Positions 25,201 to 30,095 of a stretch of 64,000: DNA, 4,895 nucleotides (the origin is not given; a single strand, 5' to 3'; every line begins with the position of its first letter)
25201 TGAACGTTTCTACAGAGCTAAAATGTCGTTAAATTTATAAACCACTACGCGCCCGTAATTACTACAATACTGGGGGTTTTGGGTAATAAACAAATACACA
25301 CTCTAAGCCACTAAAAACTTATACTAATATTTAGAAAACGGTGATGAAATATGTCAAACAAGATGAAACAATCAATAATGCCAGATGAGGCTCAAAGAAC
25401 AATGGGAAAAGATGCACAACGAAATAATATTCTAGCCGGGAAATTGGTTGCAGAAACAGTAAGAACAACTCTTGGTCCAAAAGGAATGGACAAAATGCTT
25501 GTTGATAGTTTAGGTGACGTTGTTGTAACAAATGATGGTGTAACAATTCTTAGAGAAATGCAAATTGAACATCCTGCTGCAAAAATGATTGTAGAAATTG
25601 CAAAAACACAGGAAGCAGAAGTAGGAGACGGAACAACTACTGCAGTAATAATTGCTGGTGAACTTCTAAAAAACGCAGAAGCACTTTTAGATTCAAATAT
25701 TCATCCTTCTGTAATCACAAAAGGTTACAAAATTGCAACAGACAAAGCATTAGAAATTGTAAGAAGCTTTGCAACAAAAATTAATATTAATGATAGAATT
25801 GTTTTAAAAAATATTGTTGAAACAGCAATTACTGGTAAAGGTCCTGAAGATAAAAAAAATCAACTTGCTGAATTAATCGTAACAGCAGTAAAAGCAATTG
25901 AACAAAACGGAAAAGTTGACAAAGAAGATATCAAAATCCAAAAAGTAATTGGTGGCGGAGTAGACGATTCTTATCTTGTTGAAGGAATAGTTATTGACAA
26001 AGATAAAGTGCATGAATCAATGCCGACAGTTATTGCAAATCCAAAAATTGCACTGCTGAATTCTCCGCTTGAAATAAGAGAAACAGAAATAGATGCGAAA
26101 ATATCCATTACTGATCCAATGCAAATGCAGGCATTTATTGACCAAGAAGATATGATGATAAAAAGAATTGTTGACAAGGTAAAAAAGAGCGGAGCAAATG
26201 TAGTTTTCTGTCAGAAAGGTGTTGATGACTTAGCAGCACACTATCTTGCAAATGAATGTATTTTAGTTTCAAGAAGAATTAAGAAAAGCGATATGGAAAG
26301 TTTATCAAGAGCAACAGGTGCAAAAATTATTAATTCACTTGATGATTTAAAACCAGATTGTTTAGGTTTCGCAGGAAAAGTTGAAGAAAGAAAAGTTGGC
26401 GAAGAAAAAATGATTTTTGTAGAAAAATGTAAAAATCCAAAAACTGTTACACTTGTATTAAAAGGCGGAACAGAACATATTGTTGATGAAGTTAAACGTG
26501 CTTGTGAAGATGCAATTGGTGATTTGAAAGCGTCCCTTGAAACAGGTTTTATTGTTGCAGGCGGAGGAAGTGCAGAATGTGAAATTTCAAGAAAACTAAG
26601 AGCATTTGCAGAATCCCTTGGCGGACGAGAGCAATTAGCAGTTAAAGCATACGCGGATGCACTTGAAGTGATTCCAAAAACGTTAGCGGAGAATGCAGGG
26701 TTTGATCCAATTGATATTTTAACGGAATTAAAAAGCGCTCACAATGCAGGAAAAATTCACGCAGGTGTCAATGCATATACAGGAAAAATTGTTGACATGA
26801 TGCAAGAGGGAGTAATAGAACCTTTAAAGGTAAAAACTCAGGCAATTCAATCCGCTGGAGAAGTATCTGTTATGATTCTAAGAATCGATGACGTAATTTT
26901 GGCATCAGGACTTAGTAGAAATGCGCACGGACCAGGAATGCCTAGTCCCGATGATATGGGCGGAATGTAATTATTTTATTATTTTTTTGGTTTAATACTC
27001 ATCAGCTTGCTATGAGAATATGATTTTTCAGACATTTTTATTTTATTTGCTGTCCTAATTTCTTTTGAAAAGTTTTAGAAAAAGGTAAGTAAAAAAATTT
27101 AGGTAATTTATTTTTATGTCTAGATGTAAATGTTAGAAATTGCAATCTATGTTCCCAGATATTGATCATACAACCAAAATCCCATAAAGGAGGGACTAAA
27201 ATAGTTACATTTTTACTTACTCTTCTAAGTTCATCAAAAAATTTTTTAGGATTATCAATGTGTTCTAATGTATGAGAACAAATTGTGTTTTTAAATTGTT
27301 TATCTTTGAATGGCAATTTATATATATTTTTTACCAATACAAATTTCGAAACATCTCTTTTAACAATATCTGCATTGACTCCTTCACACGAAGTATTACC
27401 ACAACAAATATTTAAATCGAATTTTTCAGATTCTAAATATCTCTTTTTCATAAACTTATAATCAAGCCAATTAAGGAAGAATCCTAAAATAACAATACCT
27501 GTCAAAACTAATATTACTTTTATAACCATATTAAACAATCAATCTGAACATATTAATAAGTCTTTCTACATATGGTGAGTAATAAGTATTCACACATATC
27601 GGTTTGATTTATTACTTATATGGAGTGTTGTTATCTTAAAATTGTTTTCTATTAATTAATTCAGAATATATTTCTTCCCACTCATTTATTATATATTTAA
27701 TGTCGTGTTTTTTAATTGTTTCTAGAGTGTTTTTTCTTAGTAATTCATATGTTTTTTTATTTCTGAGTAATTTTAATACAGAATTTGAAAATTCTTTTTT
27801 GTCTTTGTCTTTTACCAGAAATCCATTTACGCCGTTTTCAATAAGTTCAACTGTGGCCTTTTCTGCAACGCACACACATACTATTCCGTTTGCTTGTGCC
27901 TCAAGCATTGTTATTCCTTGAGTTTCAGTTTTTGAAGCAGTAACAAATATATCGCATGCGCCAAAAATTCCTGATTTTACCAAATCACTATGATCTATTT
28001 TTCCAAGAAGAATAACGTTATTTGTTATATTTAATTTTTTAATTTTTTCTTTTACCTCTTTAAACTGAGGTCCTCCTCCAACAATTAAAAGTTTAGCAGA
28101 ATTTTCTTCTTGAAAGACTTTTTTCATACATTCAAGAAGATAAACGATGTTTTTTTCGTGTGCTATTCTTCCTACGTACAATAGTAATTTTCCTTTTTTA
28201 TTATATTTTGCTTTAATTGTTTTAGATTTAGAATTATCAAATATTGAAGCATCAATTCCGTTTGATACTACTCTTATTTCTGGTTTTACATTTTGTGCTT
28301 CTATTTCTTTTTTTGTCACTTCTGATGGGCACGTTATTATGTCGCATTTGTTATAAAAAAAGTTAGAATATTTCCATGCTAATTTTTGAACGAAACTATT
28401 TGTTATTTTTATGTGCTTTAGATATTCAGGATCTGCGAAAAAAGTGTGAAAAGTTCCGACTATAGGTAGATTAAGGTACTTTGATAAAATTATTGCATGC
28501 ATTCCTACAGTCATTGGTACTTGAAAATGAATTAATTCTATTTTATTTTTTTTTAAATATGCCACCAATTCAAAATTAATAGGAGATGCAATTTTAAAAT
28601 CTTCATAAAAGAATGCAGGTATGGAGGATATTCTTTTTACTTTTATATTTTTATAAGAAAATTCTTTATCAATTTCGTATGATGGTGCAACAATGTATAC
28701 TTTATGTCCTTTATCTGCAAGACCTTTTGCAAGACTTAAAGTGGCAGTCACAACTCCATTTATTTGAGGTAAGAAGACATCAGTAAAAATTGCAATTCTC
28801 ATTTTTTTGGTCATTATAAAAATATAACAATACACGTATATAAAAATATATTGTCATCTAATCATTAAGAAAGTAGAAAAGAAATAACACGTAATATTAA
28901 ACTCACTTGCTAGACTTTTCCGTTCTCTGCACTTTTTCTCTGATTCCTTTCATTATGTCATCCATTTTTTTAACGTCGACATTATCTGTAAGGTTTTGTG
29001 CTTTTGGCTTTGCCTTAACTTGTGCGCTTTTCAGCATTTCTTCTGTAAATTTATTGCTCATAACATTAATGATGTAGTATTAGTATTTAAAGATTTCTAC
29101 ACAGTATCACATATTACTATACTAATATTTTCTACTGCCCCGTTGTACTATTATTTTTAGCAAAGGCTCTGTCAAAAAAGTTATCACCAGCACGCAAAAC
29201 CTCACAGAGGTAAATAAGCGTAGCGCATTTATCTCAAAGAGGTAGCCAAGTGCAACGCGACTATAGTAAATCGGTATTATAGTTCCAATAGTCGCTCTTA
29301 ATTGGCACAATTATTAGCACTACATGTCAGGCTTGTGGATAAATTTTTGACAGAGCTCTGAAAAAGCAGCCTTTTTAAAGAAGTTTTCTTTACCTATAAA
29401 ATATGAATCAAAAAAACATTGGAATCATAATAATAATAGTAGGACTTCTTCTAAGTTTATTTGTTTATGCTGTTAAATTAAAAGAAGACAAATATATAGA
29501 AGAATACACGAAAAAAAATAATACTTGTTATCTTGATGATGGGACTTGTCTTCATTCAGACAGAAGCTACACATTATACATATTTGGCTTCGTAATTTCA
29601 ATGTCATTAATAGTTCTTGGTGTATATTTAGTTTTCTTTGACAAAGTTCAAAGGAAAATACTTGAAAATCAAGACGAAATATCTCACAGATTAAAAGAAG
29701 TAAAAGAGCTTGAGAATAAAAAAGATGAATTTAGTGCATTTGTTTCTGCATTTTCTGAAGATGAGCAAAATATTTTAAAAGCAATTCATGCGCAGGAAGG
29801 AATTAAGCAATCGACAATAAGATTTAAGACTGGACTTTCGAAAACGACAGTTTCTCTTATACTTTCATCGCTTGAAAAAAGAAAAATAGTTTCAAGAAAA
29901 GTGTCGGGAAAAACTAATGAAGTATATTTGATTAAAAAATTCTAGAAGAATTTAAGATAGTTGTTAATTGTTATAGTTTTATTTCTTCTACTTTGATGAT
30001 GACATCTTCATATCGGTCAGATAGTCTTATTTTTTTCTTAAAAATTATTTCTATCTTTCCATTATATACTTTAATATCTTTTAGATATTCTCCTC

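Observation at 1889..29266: Nested 32-nt hairpin module I inside the element: five instances, one inverted relative to its host, one tandem pair with a triple compensatory stem change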

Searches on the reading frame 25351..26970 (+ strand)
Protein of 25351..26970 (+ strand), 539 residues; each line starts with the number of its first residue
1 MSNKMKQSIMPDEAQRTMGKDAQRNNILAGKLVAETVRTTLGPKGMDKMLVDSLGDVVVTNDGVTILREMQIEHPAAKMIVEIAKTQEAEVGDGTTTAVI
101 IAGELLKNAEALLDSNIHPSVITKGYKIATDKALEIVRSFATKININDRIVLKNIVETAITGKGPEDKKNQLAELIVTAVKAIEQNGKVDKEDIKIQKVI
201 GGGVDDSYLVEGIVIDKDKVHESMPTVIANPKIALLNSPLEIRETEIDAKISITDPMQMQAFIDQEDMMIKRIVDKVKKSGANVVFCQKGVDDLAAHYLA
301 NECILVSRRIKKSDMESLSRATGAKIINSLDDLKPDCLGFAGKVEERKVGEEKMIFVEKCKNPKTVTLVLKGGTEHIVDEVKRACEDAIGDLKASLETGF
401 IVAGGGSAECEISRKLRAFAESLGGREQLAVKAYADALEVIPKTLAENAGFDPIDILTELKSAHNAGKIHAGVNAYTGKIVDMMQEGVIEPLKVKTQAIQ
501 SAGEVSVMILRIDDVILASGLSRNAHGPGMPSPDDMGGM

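Call 16: search_protein_families(library=ncbifam, proteins=[window:25351-26970:+])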
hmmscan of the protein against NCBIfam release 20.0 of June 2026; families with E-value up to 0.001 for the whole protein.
window:25351-26970:+ (539 aa): 18 families
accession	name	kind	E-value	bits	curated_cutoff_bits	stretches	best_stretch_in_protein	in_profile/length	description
NF041082.2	thermosome_alpha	equivalog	3.4e-232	771.9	450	1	8-518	4-518/519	thermosome subunit alpha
NF041083.2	thermosome_beta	equivalog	7.2e-227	754.5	400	1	9-518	5-519/520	thermosome subunit beta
TIGR02339.1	thermosome_arch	subfamily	2.2e-216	719.7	671.1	1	9-518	4-520/521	thermosome subunit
TIGR02344.1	chap_CCT_gamma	equivalog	1.7e-140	469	553.45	1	9-516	4-520/526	T-complex protein 1 subunit gamma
TIGR02342.1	chap_CCT_delta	equivalog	1.2e-133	446.4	695.35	1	19-518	7-516/517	T-complex protein 1 subunit delta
TIGR02340.1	chap_CCT_alpha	equivalog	2.7e-131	438.9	800.2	1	15-517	6-528/536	T-complex protein 1 subunit alpha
TIGR02345.1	chap_CCT_eta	equivalog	4e-130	434.6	669.2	1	17-517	14-519/523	T-complex protein 1 subunit eta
TIGR02343.1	chap_CCT_epsi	equivalog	1.2e-122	410.2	710.5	1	12-517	18-530/532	T-complex protein 1 subunit epsilon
TIGR02347.1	chap_CCT_zeta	equivalog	3.3e-115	385.6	587.15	1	14-518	9-525/531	T-complex protein 1 subunit zeta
TIGR02346.1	chap_CCT_theta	equivalog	3.2e-107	359.2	455.9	1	21-531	18-528/531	T-complex protein 1 subunit theta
TIGR02341.1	chap_CCT_beta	equivalog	1.6e-95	320.7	522.15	1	9-519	2-515/519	T-complex protein 1 subunit beta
NF009487.0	PRK12849.1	subfamily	2.9e-41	141.3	352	2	371-531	381-535/543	chaperonin GroEL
NF000592.1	PRK00013.1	subfamily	2.7e-37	128.4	397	2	372-516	381-520/524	chaperonin GroEL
NF009488.0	PRK12850.1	subfamily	1.3e-35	122.9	475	2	23-234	12-228/544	chaperonin GroEL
TIGR02348.1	GroEL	equivalog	1.2e-34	119.7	582.1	2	21-236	8-221/526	chaperonin GroEL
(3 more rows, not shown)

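Call 22: find_homologous_proteins(query=window:25351-26970:+, max_evalue=1e-100)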
Query window:25351-26970:+ (539 aa): 7999 proteins with E <= 1e-100 among 8000 candidates; the best 120 are listed.
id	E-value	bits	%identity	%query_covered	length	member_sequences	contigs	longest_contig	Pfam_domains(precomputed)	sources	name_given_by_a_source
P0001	0.0e+0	1150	100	100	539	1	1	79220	PF00118.30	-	-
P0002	1.7e-276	936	80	99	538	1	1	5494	PF00118.30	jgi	jgi:archaeal chaperonin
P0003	2.1e-259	879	76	99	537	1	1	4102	PF00118.30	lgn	-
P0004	7.9e-214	729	66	94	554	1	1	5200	PF00118.30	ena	-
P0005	4.0e-213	727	65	94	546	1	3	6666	PF00118.30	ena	-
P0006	2.4e-212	724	64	96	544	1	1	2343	PF00118.30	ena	-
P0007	9.0e-212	722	63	97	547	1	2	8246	PF00118.30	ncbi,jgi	-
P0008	4.8e-211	720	64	97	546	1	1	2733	PF00118.30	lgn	-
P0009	5.4e-211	720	63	96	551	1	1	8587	PF00118.30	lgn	-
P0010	1.2e-210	719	62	97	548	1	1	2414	PF00118.30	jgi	-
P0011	1.4e-210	718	64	97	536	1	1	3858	PF00118.30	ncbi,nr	ncbi:TCP-1/cpn60 chaperonin family protein, partial [Candidatus Woesearchaeota archaeon]|nr:TCP-1/cp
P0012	6.1e-210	716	63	96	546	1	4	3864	PF00118.30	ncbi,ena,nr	ncbi:MAG TPA: thermosome subunit alpha [Candidatus Nanoarchaeia archaeon]|nr:thermosome subunit alph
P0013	6.7e-210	716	62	98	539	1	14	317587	PF00118.30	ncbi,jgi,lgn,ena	jgi:archaeal chaperonin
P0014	1.0e-209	716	62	97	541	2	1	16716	PF00118.30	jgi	-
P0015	2.3e-209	714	61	97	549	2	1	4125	PF00118.30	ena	-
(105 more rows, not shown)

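Call 23: find_encoding_contigs(protein=P0001, flank=10000, max_places=3)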
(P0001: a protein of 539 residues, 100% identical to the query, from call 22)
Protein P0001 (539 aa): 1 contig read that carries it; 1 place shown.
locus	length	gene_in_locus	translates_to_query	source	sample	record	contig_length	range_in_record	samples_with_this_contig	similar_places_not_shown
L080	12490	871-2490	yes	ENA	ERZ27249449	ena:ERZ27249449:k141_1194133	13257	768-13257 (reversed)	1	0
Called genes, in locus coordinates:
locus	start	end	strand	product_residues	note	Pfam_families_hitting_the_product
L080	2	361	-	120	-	?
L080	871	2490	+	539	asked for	PF00118:Cpn60_TCP1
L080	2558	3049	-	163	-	PF08241:Methyltransf_11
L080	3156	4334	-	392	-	PF13477:Glyco_trans_4_2, PF13439:Glyco_transf_4, PF13579:Glyco_trans_4_4, PF00534:Glycos_transf_1, PF13692:Glyco_trans_1_4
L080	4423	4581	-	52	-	-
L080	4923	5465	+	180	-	PF01047:MarR (faint), PF24034:DUF7343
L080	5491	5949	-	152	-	-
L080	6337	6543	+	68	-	PF00403:HMA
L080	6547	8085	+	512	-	PF00403:HMA, PF13386:DsbD_2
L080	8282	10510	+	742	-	PF00403:HMA, PF00122:E1-E2_ATPase, PF00702:Hydrolase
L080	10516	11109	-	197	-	PF00475:IGPD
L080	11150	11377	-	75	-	-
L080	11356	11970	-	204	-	-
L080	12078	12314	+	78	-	PF07866:DUF1653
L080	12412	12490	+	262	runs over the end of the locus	PF27309:MJ0753_N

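Call 24: find_encoding_contigs(protein=P0002, flank=10000, max_places=3)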
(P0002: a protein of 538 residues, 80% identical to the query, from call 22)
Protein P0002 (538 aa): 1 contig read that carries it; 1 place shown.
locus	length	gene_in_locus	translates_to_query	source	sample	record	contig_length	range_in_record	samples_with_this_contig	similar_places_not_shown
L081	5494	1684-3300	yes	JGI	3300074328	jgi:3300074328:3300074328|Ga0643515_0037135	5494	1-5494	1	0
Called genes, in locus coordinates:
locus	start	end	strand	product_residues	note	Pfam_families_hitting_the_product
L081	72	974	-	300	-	PF01891:CbiM, PF13190:PDGLE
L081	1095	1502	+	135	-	PF01402:RHH_1 (weak), PF08753:NikR_C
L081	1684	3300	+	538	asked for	PF00118:Cpn60_TCP1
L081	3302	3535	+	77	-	-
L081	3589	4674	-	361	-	PF21088:MS_channel_1st, PF00924:MS_channel_2nd, PF21082:MS_channel_3rd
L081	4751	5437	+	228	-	PF00588:SpoU_methylase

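Call 25: find_encoding_contigs(protein=P0003, flank=10000, max_places=3)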
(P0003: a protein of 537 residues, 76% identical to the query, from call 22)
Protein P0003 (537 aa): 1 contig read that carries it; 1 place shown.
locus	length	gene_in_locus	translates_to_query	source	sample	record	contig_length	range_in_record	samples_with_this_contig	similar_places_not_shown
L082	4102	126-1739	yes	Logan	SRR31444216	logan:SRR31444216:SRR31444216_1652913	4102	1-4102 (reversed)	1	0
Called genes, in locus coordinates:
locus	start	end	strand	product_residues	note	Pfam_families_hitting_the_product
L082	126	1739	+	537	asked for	PF00118:Cpn60_TCP1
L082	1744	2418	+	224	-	PF00702:Hydrolase, PF12710:HAD, PF13419:HAD_2, PF13242:Hydrolase_like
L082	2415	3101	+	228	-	PF00588:SpoU_methylase, PF09936:Methyltrn_RNA_4 (faint)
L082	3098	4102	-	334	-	?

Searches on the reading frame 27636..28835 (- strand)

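Call 16: search_protein_families(library=ncbifam, proteins=[window:27636-28835:-])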
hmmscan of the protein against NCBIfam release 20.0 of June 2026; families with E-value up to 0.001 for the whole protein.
window:27636-28835:- (399 aa): 40 families (the best 25 are shown)
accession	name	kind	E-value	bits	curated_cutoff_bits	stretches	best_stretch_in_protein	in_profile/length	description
NF049988.1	MGlcDAGSynMgs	equivalog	5.4e-44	151.1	400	1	12-397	1-391/398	alpha-monoglucosyldiacylglycerol synthase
TIGR03999.1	thiol_BshA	equivalog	1.2e-43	149.5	273.7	1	27-394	15-374/375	N-acetyl-alpha-D-glucosaminyl L-malate synthase BshA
NF053787.1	GlcN_PG_synth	equivalog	6.2e-29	100.9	480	1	65-394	50-360/361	N-acetylglucosaminyl phosphatidylglycerol synthase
TIGR04063.1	stp3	hypoth_equivalog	1.1e-28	100.2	442.05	1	77-394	71-396/397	TIGR04063 family PEP-CTERM/XrtA system glycosyltransferase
NF041876.1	EPS_EpsE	equivalog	4.6e-24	85.4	400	1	175-376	177-378/389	exopolysaccharide biosynthesis GT4 family glycosyltransferase EpsE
NF047880.1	glyco_SdgA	exception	1.3e-22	80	800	1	171-389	276-486/488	serine-aspartate repeat adhesin O-glycosyltransferase SdgA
NF053513.1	Gtran_IagA_BgsA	equivalog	2.4e-22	79.4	460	1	96-394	41-332/333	LTA glycolipid anchor biosynthesis glycosyltransferase, IagA/BgsA family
TIGR03088.1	stp2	hypoth_equivalog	6.9e-22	78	409.05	1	186-393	161-373/374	TIGR03088 family PEP-CTERM/XrtA system glycosyltransferase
TIGR04047.1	MSMEG_0565_glyc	hypoth_equivalog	8.4e-21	74.5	259.85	1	162-377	137-358/373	MSMEG_0565 family glycosyltransferase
NF041010.1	glycosy_Agl16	equivalog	1.6e-20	73.3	575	1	163-393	133-351/352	glycosylation protein Agl16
TIGR04157.1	glyco_rSAM_CFB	subfamily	4e-20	72.2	400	1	155-376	161-391/406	TIGR04157 family glycosyltransferase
TIGR02095.1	glgA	subfamily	1e-18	67.3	328.45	1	213-391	292-475/477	glycogen/starch synthase, ADP-glucose type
NF047684.1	TeichurnBiosyTuaC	equivalog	1.8e-18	66.7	550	1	96-384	104-380/391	teichuronic acid biosynthesis protein TuaC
TIGR02149.1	glgA_Coryne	subfamily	3.1e-18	66.1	302.4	1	12-362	1-358/391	glycogen synthase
NF007396.0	PRK09922.1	equivalog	3.8e-17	62.2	385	1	187-375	160-340/361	lipopolysaccharide 1,6-galactosyltransferase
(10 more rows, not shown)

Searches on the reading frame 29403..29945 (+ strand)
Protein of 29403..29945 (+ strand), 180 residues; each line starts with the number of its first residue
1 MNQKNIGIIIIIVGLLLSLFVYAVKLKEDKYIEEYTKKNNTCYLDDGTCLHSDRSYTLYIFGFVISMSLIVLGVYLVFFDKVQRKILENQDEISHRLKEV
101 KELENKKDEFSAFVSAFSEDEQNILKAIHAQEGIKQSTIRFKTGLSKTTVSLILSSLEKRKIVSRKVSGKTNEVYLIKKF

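Call 16: search_protein_families(library=ncbifam, proteins=[window:29403-29945:+])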
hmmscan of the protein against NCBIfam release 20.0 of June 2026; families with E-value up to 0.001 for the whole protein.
window:29403-29945:+ (180 aa): 2 families
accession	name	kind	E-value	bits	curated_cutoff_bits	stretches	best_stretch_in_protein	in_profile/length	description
TIGR01884.1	cas_HTH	subfamily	2.8e-06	26.9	60.2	1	70-175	101-197/202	CRISPR-associated CARF protein Csa3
TIGR04472.1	reg_rSAM_mob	hypoth_equivalog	0.00094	19.2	240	0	114-169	26-81/141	radical SAM mobile pair system MarR family transcriptional regulator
